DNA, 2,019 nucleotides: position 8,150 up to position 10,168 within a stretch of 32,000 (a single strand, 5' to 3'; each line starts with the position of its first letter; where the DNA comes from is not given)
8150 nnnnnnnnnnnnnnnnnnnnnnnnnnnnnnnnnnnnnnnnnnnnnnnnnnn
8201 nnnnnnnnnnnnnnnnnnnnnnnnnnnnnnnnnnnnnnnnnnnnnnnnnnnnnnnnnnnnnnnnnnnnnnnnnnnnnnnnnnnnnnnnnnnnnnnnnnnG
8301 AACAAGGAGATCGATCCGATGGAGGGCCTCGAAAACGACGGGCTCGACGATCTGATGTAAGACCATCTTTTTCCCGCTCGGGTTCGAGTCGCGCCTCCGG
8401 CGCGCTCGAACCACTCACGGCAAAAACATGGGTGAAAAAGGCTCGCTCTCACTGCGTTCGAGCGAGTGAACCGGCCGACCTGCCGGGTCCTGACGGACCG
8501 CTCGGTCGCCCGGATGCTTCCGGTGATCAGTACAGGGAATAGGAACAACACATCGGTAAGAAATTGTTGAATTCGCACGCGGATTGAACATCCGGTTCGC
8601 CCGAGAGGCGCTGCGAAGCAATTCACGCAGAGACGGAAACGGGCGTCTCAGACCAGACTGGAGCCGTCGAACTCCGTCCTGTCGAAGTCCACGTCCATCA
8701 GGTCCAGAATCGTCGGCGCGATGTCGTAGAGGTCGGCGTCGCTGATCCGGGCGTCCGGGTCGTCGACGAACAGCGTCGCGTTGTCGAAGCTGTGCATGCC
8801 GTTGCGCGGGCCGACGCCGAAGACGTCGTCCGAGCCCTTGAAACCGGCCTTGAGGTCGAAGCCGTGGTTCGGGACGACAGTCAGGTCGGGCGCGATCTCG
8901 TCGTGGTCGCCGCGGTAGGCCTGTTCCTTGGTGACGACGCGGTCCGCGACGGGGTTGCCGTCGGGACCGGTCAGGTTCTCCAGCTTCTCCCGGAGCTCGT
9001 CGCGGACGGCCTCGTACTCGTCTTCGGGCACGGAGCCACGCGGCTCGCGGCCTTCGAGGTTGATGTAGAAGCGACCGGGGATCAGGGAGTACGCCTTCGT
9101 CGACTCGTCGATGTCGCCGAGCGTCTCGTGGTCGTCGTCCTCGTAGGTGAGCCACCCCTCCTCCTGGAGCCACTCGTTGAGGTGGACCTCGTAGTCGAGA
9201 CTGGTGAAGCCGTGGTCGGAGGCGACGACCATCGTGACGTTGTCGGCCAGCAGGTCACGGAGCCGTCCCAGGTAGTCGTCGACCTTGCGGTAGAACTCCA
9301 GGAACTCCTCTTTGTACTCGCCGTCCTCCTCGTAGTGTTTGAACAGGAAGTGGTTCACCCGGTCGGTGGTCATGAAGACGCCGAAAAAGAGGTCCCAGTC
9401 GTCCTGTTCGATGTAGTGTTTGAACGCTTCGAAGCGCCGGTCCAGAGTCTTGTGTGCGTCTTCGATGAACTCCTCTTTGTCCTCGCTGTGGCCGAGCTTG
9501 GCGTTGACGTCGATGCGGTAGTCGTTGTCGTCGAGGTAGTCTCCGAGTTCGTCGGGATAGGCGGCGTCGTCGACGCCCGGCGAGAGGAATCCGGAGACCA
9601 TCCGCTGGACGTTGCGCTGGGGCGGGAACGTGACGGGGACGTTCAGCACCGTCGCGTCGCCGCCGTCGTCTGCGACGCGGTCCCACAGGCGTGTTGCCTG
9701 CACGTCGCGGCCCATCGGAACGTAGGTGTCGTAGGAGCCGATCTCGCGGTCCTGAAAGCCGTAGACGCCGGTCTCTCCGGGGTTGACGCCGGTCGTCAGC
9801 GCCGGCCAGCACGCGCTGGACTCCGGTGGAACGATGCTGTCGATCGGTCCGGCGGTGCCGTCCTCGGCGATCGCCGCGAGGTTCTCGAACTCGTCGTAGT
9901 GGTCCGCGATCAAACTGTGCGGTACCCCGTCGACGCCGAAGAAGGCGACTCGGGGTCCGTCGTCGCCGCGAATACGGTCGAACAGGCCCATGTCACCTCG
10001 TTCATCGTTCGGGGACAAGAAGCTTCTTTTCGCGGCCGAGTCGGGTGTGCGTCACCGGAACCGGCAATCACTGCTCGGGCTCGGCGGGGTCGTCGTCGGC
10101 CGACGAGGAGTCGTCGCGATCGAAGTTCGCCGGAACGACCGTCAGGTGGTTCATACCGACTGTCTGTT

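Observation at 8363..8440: Family of 66-78 nt palindromic elements with T5 runs on both strands, sitting at gene 3' ends (three copies in 32 kb)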

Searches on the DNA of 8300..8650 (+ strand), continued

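Call 57: search_with_rna_model(model_id=R1, sources=[L077, L078, L079, L080, L081, L082, L083, L084, L085, L086, L087, L088, L089, L090, L091, L092, L093, L094, L095, L096, L097, L098, L099, L100, L101, L102, L103, L104, L105, L106, L107, L108, L109, L110, L111, L112, L113, L114, L115, L116, L117, L118, L119, L120, L121, L122, L123, L124, L125, L126, L127, L128, L129, L130, L131, L132, L133, L134, L135, L136, L137, L138, L139, L140, L141, L142, L143, L144, L145, L146, L147, L148, L149, L150, L151, L152, L153, L154, L155, L156], max_evalue=0.01)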
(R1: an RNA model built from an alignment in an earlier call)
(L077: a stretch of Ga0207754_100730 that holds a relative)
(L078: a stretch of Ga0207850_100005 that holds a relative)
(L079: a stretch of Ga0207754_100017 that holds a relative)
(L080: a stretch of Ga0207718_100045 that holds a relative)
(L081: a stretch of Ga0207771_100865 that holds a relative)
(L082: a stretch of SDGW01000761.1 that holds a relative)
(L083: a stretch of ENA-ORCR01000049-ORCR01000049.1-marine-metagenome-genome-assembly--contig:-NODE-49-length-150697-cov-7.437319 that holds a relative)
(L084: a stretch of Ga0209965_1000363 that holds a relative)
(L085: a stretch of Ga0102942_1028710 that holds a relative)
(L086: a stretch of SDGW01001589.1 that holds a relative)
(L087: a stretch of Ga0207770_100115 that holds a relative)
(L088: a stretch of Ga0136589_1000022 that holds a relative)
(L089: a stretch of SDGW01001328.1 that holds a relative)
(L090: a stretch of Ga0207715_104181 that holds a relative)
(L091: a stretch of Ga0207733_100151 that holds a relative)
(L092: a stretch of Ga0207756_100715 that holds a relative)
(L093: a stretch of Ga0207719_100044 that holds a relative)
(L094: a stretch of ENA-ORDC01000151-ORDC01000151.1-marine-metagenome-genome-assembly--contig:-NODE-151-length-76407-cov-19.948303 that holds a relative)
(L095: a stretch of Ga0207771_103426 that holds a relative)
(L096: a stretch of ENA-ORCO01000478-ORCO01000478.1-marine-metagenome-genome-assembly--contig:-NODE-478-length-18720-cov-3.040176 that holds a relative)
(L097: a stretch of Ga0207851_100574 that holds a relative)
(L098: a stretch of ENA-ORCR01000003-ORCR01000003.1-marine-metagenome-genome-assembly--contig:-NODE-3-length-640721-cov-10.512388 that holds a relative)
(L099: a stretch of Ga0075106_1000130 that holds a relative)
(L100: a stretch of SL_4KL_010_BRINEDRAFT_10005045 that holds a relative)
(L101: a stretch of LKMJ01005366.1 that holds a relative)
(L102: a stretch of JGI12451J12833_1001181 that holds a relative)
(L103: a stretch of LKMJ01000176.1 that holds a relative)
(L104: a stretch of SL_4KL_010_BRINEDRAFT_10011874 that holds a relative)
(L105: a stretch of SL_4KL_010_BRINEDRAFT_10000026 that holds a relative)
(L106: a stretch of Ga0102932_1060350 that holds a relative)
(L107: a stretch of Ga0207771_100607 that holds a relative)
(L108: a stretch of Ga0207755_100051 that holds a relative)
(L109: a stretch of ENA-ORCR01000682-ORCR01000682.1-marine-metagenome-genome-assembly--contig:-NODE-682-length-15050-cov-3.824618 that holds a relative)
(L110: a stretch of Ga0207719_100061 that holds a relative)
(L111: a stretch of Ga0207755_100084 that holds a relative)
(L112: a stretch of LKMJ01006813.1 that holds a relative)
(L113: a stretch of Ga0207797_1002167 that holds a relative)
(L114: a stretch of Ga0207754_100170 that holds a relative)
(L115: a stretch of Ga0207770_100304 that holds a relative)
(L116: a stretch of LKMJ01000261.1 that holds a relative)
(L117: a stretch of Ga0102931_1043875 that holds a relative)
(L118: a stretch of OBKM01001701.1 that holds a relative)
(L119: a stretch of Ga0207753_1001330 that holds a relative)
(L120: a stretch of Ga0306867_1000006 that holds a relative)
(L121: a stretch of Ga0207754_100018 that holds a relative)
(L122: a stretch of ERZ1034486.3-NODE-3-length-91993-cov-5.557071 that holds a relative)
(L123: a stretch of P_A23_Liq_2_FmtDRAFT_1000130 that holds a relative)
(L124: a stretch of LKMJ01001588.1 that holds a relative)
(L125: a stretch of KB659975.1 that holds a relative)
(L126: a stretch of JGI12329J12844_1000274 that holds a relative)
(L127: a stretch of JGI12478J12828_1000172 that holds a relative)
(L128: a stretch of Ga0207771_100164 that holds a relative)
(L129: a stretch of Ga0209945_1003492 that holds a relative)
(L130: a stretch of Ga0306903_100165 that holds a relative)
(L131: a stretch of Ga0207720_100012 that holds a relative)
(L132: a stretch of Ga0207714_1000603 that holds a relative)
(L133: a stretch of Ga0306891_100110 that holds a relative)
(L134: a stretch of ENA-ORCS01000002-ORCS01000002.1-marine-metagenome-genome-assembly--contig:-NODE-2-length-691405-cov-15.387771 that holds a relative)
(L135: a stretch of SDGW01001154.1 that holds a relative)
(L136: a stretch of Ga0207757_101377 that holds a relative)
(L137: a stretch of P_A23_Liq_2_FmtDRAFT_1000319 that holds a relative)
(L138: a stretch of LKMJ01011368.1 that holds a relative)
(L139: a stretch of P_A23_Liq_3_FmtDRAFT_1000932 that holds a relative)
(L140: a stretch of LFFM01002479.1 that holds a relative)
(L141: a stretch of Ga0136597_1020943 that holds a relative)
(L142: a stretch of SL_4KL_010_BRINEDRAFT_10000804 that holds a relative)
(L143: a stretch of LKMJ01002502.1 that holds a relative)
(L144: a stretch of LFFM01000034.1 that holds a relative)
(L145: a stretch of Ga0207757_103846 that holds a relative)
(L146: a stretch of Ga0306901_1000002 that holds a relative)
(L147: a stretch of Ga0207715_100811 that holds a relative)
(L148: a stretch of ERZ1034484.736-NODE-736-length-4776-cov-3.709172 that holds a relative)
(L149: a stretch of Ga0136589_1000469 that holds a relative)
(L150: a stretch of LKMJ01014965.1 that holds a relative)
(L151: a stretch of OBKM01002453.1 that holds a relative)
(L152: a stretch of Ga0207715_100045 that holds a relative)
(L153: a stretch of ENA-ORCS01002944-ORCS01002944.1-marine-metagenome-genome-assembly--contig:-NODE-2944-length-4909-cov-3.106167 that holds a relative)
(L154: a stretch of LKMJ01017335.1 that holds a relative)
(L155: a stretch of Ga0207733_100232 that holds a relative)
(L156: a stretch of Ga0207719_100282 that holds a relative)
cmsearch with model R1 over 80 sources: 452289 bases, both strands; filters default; matches with E-value up to 0.01: 35.
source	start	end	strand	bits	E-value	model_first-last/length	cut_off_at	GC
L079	3862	3934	+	81.4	4e-18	1-74/74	no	0.58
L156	3862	3935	+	76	1e-16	1-74/74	no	0.54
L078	3862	3934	+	74.9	2e-16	1-74/74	no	0.6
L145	1014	1087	+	68.1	1.2e-14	1-74/74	no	0.54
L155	3862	3935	+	68.1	1.2e-14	1-74/74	no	0.54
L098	3859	3932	+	64.8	8.7e-14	1-74/74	no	0.62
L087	3861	3930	+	64.4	1.1e-13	1-74/74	no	0.56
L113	860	942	+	62.5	3.5e-13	1-74/74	no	0.64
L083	3860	3929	+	62.2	4.2e-13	1-74/74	no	0.53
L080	3862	3947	+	59.3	2.5e-12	1-74/74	no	0.53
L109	3875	3960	+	56.3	1.5e-11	1-74/74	no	0.53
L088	3859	3929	+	46.3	6.4e-09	1-74/74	no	0.56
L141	933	1017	+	44.6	1.7e-08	1-74/74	no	0.53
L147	3861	3931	+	43.7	3e-08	1-74/74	no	0.66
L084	3859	3929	+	43.3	3.9e-08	1-74/74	no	0.58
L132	861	938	+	42.2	7.7e-08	1-74/74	no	0.56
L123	3865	3936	+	40.7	1.9e-07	1-74/74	no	0.57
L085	1245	1327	+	40.6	2.1e-07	1-74/74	no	0.61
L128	3864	3954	+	40.2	2.6e-07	1-74/74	no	0.6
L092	3864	3953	+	37.7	1.1e-06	1-74/74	no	0.6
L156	3854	3927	-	34.4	8.7e-06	1-74/74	no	0.54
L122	3862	3935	+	33.6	1.4e-05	1-74/74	no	0.54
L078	3854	3926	-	33.1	1.8e-05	1-74/74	no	0.56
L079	3854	3926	-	33.1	1.8e-05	1-74/74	no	0.56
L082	3862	3950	+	32.8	2.2e-05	1-74/74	no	0.6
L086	1371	1444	+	31.1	6.2e-05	1-74/74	no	0.57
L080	3854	3939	-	30.7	7.7e-05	1-74/74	no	0.52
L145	1006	1079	-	30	0.00012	1-74/74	no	0.55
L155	3854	3927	-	30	0.00012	1-74/74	no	0.55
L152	6367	6430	-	29.5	0.00017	1-74/74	no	0.62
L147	3853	3923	-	29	0.00022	1-74/74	no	0.63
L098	3851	3924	-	28.5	0.00031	1-74/74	no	0.64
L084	3851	3921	-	27.9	0.00043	1-74/74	no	0.58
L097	3864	3946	+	27.3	0.00061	1-74/74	no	0.64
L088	3851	3921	-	26.7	0.00087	1-74/74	no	0.56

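Call 75: search_with_rna_model(model_id=R1, sources=[L079, L156, L078, L145, L098, L087, L113, L083, L080, L109, L088, L141, L147, L084, L132, L123, L085, L128, L092, L122, L082, L086, L097], max_evalue=0.000002, make_alignment=true)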
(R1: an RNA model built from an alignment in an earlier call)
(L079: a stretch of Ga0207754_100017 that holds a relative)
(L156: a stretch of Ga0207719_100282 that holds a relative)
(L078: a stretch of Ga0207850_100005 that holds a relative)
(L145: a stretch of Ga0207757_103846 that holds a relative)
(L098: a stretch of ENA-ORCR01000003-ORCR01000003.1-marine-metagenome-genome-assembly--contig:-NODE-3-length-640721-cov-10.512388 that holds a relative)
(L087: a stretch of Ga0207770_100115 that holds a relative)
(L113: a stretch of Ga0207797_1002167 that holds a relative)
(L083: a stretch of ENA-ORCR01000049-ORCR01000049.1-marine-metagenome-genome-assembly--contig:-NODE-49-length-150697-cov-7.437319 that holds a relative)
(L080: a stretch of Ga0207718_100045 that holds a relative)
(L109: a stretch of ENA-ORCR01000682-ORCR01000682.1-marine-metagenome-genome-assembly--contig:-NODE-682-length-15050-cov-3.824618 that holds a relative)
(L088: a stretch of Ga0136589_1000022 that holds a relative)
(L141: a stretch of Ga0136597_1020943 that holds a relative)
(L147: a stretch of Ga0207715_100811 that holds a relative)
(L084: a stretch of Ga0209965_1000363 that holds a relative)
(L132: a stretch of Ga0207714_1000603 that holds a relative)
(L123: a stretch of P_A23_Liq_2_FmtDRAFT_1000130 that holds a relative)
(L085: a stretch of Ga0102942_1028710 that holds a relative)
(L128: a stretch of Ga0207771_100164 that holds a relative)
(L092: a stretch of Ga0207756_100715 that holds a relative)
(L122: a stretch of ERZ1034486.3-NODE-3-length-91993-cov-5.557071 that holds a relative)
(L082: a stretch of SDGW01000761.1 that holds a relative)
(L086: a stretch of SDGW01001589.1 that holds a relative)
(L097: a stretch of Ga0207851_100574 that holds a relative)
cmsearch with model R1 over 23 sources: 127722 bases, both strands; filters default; matches with E-value up to 0.000002: 19.
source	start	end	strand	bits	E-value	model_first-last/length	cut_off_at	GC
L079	3862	3934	+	81.4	1.1e-18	1-74/74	no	0.58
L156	3862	3935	+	76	2.8e-17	1-74/74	no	0.54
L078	3862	3934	+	74.9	5.7e-17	1-74/74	no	0.6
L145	1014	1087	+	68.1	3.5e-15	1-74/74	no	0.54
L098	3859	3932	+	64.8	2.5e-14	1-74/74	no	0.62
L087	3861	3930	+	64.4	3.2e-14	1-74/74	no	0.56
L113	860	942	+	62.5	1e-13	1-74/74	no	0.64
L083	3860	3929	+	62.2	1.2e-13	1-74/74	no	0.53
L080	3862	3947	+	59.3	7.1e-13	1-74/74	no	0.53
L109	3875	3960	+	56.3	4.4e-12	1-74/74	no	0.53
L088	3859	3929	+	46.3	1.8e-09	1-74/74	no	0.56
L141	933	1017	+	44.6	4.9e-09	1-74/74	no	0.53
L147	3861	3931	+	43.7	8.4e-09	1-74/74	no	0.66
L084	3859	3929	+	43.3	1.1e-08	1-74/74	no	0.58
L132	861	938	+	42.2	2.2e-08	1-74/74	no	0.56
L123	3865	3936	+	40.7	5.5e-08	1-74/74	no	0.57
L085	1245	1327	+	40.6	5.8e-08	1-74/74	no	0.61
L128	3864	3954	+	40.2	7.3e-08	1-74/74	no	0.6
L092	3864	3953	+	37.7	3.2e-07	1-74/74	no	0.6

Alignment A5: 19 matches aligned to the model, 122 columns, each read 5' to 3' on its own strand. Consensus structure (alignment columns), stored with it:
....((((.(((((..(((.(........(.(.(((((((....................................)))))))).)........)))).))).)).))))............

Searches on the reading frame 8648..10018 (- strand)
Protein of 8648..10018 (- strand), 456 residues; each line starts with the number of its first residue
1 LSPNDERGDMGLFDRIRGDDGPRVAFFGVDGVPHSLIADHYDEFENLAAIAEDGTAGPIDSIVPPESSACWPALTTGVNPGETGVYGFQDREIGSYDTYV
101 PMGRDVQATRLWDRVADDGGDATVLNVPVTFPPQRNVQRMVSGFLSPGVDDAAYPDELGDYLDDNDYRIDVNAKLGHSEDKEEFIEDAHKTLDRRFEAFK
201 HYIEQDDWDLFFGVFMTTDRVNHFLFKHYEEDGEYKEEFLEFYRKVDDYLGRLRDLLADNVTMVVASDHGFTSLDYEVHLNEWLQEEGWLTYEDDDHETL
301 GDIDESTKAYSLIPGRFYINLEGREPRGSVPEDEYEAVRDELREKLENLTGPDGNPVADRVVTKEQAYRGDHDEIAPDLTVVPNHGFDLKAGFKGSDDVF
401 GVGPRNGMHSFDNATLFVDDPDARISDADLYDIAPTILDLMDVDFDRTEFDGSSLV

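Call 28: search_protein_families(library=pfam, proteins=[window:8648-10018:-])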
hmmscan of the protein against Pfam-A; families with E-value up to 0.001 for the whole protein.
window:8648-10018:- (456 aa): 1 family
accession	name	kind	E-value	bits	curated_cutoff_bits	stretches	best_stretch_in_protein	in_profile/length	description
PF01663.27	Phosphodiest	-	4.5e-51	174.9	23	1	24-396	1-330/342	Type I phosphodiesterase / nucleotide pyrophosphatase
